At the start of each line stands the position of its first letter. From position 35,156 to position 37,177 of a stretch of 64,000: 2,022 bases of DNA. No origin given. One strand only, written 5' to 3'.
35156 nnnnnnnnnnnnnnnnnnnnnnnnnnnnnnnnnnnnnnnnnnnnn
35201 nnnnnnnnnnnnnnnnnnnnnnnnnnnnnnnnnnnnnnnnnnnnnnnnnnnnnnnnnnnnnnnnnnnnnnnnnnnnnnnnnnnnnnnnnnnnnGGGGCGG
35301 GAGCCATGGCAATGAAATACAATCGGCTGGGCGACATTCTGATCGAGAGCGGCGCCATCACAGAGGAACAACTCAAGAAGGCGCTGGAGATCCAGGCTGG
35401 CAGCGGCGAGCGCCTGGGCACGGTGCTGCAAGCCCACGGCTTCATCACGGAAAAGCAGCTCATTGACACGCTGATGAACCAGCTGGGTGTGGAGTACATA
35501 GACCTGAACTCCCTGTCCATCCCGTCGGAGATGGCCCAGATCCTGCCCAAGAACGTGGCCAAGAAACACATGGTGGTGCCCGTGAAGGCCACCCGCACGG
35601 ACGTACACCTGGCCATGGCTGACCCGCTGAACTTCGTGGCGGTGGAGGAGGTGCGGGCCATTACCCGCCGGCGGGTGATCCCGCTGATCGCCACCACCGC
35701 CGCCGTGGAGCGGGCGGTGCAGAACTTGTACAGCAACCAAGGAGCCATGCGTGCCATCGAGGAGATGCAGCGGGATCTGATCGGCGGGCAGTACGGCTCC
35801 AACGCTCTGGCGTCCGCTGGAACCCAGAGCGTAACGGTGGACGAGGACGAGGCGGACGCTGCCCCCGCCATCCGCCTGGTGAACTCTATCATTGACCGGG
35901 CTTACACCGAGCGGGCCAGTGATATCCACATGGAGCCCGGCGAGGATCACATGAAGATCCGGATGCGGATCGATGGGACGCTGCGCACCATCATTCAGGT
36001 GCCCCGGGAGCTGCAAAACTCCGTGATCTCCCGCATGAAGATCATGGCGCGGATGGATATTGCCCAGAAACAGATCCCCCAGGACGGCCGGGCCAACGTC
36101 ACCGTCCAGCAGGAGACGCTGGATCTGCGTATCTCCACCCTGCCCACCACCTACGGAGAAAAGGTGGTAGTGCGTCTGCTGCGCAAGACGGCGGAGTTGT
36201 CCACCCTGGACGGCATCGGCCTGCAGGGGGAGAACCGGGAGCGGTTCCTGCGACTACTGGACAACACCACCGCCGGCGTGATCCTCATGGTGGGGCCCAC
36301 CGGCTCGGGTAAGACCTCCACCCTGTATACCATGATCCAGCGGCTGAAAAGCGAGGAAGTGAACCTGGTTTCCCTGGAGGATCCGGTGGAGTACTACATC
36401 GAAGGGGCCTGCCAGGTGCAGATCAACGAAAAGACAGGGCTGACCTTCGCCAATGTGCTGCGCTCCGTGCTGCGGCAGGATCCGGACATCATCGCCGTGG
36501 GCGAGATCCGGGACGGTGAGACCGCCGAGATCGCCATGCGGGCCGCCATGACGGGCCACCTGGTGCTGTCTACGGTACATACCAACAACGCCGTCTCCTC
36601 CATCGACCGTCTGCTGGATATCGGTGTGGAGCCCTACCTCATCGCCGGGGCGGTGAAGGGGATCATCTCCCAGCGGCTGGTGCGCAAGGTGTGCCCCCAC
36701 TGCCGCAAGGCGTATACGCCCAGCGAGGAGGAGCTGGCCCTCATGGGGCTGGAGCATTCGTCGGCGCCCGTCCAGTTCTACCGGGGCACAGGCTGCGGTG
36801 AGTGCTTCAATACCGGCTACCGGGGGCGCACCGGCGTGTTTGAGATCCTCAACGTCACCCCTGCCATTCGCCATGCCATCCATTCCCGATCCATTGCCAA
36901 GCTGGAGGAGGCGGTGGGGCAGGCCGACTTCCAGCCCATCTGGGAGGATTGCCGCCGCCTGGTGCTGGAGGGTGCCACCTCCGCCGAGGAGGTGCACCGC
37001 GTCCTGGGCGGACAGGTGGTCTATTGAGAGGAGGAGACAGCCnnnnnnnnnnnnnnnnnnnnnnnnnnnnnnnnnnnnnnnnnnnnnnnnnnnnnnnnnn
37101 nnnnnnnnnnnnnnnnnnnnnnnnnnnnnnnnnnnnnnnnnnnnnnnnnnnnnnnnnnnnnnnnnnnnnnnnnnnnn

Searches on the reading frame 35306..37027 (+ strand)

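Call 84: search_protein_families(library=pfam, proteins=[window:35306-37027:+], max_evalue=0.00001)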
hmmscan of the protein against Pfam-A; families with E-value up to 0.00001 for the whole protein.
window:35306-37027:+ (573 aa): 2 families
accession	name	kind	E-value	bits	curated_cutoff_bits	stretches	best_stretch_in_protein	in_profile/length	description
PF00437.27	T2SSE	-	1.1e-128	429.4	24.9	1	182-565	2-370/370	Type II/IV secretion system protein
PF05157.20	MshEN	-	1.6e-19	70.1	23.1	1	60-147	1-89/90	MshEN domain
